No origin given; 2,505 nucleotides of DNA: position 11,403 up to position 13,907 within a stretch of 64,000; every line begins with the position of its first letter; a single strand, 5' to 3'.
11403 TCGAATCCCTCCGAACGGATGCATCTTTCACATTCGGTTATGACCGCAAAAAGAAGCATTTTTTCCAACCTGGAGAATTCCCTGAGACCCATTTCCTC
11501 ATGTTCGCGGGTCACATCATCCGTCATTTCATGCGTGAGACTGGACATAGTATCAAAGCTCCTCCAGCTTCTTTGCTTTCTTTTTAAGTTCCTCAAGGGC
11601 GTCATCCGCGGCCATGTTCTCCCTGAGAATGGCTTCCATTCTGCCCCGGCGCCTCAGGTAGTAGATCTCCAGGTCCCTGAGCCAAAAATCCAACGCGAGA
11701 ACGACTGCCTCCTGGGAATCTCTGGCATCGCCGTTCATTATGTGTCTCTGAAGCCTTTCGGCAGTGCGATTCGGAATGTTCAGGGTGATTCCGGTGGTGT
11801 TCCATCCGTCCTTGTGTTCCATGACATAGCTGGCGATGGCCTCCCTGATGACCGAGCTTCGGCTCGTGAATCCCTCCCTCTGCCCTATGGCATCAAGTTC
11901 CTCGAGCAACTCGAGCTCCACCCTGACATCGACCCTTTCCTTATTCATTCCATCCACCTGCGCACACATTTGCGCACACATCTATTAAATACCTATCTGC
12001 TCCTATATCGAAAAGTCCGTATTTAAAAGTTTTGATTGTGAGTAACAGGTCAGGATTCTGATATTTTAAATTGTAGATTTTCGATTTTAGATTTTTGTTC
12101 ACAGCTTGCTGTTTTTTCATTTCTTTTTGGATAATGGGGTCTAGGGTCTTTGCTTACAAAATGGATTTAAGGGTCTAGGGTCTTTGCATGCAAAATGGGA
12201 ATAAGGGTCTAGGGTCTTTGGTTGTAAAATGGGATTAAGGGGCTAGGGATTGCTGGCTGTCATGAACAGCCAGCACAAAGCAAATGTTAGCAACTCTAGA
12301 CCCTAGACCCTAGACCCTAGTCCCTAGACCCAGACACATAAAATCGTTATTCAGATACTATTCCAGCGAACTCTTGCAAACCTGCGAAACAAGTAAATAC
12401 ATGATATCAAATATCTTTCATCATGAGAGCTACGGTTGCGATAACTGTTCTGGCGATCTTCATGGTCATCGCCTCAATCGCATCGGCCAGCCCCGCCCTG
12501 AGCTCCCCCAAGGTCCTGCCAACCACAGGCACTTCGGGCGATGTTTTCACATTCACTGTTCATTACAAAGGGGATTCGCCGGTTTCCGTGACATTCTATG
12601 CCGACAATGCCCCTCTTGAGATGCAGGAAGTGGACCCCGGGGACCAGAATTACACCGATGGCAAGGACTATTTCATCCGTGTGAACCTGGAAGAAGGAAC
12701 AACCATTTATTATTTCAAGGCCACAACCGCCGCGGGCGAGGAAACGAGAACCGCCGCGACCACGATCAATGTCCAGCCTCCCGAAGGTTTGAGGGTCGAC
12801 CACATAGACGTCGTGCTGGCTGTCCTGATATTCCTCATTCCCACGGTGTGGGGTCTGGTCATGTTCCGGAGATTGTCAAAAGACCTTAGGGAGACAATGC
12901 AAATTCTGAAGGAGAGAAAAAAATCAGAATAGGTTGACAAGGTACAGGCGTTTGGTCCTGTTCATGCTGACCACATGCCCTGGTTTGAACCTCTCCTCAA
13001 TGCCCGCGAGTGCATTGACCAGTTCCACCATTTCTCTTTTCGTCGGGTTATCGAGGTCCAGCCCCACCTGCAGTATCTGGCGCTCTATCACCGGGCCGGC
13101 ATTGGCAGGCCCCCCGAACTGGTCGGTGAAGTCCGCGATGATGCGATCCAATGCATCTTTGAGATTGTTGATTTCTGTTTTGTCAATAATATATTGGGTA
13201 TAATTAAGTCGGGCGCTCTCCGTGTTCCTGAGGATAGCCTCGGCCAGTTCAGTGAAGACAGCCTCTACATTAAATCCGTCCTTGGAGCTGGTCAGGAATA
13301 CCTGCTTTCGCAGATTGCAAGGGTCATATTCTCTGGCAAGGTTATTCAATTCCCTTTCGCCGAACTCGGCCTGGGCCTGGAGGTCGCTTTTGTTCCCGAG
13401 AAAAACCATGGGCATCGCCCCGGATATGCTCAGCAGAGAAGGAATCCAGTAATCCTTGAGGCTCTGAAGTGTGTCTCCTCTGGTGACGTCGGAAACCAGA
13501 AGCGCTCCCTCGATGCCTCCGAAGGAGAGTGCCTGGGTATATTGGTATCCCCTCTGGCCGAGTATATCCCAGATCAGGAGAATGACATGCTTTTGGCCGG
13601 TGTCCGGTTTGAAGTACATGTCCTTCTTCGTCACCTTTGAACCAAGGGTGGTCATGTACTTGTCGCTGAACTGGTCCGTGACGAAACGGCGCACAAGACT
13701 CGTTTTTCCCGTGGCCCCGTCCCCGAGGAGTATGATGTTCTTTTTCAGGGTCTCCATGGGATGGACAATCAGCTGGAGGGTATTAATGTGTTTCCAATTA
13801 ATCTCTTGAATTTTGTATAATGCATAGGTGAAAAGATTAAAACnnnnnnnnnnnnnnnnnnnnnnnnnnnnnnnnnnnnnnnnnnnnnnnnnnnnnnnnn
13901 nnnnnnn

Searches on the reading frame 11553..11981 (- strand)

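Call 12: search_protein_families(library=pfam, proteins=[window:11553-11981:-], max_evalue=0.01)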
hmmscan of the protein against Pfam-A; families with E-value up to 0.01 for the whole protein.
window:11553-11981:- (142 aa): 1 family
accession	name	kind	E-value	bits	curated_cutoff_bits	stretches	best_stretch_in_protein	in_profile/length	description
PF01402.27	RHH_1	-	6e-07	29.6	20.5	1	16-53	1-37/39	Ribbon-helix-helix protein, copG family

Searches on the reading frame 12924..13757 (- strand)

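Call 12: search_protein_families(library=pfam, proteins=[window:12924-13757:-], max_evalue=0.01)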
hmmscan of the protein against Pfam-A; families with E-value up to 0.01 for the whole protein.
window:12924-13757:- (277 aa): 5 families
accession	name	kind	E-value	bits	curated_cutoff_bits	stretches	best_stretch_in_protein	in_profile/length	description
PF00071.28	Ras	-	2.7e-29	102.3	21.6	1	8-176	2-161/162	Ras family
PF08477.19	Roc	-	7.9e-22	78.2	27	1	8-125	2-119/119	Ras of Complex, Roc, domain of DAPkinase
PF00025.27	Arf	-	2.1e-05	24.5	22.3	1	7-172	16-171/174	ADP-ribosylation factor family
PF00009.33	GTP_EFTU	-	0.00014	21.9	26.5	1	50-173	65-184/188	Elongation factor Tu GTP binding domain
PF20720.3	nSTAND3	-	0.001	19.2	27.2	1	6-73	18-82/155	Novel STAND NTPase 3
